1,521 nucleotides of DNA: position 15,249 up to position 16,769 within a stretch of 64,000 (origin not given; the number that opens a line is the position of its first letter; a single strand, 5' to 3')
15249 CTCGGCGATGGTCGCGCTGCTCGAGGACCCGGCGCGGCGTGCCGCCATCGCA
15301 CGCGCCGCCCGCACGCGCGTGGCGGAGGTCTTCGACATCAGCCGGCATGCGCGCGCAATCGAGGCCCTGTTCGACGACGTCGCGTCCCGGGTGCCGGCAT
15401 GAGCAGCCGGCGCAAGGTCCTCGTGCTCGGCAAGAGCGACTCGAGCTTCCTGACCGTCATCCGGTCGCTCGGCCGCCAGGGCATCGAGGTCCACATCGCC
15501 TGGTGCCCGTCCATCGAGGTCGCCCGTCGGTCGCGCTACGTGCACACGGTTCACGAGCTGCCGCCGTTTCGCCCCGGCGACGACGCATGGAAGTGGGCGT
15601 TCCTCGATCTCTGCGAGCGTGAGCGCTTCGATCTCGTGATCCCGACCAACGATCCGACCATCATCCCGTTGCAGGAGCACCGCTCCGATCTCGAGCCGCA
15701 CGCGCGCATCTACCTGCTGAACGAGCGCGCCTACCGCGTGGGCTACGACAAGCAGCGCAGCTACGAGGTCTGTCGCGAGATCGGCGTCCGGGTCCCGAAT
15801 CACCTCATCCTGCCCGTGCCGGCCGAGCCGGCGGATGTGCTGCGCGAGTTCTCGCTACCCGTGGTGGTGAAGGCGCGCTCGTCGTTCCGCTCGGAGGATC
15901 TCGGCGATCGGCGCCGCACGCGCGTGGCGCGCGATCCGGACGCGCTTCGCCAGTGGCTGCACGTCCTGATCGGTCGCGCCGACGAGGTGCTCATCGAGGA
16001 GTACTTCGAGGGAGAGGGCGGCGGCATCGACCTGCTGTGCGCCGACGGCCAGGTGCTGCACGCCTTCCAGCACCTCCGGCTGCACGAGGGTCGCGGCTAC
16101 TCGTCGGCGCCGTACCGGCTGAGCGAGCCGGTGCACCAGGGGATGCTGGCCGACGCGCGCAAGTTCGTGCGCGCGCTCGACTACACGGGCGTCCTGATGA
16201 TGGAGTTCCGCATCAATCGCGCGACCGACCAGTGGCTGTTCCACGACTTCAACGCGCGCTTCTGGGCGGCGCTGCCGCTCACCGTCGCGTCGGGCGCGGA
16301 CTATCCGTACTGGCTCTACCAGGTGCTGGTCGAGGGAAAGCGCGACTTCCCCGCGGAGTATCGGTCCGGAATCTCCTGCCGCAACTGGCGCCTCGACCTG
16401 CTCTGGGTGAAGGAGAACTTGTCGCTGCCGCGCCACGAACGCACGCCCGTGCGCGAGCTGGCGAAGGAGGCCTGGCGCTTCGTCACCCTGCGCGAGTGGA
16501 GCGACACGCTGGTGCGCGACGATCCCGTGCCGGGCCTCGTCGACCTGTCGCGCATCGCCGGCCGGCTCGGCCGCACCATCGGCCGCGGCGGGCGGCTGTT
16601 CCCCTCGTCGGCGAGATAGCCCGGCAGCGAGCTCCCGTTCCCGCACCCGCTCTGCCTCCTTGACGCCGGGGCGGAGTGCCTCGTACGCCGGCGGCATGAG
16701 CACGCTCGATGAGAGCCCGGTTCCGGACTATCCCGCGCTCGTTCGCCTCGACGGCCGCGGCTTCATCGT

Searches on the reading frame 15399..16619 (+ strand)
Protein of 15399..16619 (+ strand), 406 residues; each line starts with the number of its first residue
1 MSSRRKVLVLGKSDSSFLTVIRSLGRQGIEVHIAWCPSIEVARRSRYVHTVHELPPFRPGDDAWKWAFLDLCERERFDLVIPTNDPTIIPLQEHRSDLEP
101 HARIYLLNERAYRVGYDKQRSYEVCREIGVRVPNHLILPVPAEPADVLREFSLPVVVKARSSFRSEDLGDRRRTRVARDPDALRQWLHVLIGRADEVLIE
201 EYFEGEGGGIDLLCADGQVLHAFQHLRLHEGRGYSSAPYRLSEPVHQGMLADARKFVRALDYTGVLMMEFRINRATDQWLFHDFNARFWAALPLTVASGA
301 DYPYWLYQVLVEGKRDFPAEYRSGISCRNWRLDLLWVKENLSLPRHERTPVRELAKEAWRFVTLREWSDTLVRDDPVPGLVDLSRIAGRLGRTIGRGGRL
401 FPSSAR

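Call 11: search_protein_families(library=pfam, proteins=[window:15399-16619:+])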
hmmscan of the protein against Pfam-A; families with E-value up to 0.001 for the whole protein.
window:15399-16619:+ (406 aa): 3 families
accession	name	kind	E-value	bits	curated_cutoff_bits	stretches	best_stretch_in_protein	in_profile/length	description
PF15632.11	ATPgrasp_Ter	-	1.2e-05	25.5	29.1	1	195-326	3-124/131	ATP-grasp in the biosynthetic pathway with Ter operon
PF02222.28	ATP-grasp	-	3.9e-05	23.8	27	1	125-271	3-148/179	ATP-grasp domain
PF02786.22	CPSase_L_D2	-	0.00039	20.4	19.8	0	117-295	1-187/211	Carbamoyl-phosphate synthase L chain, ATP binding domain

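Call 57: find_encoding_contigs(protein=window:15399-16619:+, flank=10000, max_places=10)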
Protein window:15399-16619:+ (406 aa): no gene with exactly this product is on record in the collection.
